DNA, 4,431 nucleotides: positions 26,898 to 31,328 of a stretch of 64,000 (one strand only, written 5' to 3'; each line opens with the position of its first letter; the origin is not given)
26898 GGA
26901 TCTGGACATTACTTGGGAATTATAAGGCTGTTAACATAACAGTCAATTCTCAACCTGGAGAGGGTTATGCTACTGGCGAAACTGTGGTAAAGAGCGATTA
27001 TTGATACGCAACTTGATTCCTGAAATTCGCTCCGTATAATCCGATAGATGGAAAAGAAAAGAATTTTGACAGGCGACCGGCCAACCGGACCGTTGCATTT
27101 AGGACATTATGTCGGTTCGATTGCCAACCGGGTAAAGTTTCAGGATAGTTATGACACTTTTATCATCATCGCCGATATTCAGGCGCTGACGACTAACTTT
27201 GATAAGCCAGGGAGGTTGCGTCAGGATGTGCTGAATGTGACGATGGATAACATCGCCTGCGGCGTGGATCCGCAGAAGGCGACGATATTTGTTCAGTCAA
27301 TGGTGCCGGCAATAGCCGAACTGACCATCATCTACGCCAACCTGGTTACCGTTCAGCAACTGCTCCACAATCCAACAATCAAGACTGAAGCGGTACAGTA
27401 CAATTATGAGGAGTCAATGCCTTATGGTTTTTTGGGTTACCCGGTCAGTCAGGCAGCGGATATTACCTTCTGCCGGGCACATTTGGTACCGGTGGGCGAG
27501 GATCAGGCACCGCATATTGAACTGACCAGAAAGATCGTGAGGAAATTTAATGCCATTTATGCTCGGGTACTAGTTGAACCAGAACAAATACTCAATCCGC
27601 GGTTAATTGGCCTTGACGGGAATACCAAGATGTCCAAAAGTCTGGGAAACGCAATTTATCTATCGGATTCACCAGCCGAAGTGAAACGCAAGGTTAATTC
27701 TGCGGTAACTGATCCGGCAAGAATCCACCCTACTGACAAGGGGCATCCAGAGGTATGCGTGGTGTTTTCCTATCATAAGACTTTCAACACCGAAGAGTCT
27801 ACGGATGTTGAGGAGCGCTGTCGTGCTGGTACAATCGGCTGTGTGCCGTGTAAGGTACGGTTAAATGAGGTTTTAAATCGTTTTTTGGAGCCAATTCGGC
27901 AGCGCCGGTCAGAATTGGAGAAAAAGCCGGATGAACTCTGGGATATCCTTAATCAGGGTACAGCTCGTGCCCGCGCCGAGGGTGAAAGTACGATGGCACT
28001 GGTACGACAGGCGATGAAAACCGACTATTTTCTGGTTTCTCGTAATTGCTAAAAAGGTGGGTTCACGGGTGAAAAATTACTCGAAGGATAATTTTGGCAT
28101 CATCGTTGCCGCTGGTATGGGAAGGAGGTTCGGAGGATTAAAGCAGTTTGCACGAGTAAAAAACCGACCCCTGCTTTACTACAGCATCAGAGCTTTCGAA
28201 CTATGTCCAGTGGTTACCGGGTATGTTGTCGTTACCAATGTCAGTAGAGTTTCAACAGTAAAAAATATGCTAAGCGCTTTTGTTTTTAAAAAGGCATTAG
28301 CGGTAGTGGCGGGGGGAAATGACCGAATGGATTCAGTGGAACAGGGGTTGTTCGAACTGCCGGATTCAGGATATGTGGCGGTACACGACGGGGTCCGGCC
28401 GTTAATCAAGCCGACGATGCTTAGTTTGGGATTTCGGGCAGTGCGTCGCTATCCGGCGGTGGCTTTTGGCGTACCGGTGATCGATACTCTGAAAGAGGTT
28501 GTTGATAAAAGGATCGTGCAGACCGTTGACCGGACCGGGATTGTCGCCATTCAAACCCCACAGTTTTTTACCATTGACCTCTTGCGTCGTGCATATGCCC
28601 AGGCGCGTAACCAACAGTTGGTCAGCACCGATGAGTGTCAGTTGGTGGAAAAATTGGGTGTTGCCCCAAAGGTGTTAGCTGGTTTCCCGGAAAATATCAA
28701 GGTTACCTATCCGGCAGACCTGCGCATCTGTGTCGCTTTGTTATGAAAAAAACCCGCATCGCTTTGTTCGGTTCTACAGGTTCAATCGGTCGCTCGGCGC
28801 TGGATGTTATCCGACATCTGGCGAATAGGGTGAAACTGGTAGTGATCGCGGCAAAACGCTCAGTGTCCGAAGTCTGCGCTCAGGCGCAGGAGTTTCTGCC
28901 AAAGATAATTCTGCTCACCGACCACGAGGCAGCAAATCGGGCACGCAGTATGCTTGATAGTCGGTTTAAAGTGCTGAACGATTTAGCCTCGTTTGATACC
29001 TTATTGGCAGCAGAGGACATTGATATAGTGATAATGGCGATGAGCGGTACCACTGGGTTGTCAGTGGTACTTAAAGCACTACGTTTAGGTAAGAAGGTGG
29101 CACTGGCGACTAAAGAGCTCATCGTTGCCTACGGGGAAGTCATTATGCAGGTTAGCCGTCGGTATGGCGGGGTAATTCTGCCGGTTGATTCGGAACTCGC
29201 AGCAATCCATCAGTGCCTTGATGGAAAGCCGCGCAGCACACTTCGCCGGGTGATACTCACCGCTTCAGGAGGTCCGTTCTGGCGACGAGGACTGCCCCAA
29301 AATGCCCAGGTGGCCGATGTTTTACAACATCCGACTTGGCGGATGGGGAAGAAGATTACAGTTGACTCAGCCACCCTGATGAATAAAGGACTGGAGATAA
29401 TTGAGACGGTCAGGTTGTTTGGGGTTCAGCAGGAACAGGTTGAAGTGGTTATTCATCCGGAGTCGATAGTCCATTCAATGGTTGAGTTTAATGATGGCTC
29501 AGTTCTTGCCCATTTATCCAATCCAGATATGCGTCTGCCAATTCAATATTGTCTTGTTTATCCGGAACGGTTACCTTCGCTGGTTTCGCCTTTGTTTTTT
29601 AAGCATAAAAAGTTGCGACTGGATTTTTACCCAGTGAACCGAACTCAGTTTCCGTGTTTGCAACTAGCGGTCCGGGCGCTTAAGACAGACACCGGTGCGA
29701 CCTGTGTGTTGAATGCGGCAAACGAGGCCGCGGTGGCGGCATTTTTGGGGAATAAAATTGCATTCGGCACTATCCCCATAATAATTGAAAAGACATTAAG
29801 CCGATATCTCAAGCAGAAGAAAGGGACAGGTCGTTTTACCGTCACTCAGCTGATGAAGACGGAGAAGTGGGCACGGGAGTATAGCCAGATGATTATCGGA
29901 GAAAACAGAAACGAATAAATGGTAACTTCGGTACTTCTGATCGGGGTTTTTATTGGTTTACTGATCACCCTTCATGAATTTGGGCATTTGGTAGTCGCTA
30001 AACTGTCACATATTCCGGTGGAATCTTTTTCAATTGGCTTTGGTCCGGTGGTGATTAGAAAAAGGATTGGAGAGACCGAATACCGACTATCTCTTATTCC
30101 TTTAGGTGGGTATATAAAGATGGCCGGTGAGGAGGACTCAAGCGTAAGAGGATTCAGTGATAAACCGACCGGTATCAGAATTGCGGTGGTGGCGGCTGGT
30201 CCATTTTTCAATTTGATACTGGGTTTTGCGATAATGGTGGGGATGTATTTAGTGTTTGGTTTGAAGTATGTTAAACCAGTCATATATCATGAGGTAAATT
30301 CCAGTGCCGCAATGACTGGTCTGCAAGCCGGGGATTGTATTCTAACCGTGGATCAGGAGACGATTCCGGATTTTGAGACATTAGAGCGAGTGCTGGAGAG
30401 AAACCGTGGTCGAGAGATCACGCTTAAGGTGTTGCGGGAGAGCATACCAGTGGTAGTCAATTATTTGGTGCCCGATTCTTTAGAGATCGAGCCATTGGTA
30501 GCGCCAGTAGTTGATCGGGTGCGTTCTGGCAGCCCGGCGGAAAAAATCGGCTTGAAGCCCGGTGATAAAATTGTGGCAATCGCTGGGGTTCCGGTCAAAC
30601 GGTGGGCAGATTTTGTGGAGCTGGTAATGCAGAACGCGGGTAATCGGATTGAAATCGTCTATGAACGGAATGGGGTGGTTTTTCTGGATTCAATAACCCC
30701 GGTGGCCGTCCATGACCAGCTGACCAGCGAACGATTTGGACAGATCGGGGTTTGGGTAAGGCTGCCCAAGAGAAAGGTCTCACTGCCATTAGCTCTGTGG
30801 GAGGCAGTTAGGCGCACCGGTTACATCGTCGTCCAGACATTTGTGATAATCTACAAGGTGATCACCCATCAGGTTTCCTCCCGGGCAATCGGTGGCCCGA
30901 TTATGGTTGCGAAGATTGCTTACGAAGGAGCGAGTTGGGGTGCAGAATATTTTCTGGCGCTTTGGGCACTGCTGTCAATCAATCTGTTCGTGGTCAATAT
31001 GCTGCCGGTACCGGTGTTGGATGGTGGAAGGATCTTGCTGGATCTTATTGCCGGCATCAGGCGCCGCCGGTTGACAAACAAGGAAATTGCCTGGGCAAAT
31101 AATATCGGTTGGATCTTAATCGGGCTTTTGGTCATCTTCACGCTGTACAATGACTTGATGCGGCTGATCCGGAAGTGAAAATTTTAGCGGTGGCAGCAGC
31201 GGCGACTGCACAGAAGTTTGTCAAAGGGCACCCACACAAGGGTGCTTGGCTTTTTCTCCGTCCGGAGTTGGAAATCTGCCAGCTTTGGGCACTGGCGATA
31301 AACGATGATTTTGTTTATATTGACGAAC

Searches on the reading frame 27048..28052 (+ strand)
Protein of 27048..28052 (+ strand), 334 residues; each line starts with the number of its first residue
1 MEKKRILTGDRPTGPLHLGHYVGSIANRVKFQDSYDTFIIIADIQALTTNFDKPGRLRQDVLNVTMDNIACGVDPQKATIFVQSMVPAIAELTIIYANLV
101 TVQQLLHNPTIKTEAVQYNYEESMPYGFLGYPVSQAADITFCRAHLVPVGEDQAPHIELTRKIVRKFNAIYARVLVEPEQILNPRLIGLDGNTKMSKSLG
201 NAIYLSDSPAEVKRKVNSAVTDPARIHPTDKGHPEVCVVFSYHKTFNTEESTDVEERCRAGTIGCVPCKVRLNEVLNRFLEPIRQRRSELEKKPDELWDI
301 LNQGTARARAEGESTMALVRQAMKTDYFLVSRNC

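Call 24: search_protein_families(library=pfam, proteins=[window:27048-28052:+], max_evalue=0.00001)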
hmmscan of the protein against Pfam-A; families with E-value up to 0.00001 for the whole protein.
window:27048-28052:+ (334 aa): 1 family
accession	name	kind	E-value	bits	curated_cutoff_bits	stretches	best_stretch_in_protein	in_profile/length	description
PF00579.31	tRNA-synt_1b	-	8.7e-64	216.1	21.1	1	3-281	5-292/292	tRNA synthetases class I (W and Y)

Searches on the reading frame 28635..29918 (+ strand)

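Call 24: search_protein_families(library=pfam, proteins=[window:28635-29918:+], max_evalue=0.00001)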
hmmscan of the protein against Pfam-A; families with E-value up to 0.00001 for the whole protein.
window:28635-29918:+ (427 aa): 3 families
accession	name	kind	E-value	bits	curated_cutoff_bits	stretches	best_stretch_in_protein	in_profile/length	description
PF13288.12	DXPR_C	-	6.8e-33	113.8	27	1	294-416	1-115/115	DXP reductoisomerase C-terminal domain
PF08436.17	DXP_redisom_C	-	7.9e-31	106.5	26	1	181-262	1-84/84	1-deoxy-D-xylulose 5-phosphate reductoisomerase C-terminal domain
PF02670.22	DXP_reductoisom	-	1.7e-29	103.6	21.7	1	42-167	1-129/129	1-deoxy-D-xylulose 5-phosphate reductoisomerase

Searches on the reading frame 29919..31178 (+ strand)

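Call 24: search_protein_families(library=pfam, proteins=[window:29919-31178:+], max_evalue=0.00001)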
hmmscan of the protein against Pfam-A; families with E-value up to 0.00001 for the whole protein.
window:29919-31178:+ (419 aa): 5 families
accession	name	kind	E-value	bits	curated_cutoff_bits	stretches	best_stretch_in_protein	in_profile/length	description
PF02163.28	Peptidase_M50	-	7.8e-58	195.9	27.2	1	10-401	4-218/221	Peptidase family M50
PF17820.7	PDZ_6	-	1.3e-20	73.3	27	1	197-250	1-54/54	PDZ domain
PF13180.12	PDZ_2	-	1e-15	58.2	27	1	196-252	14-71/80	PDZ domain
PF00595.29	PDZ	-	3e-13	50.4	23.2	1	197-246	28-78/81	PDZ domain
PF14685.13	PDZ_Tricorn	-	7.5e-10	39.1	25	0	125-174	28-79/88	Tricorn protease PDZ domain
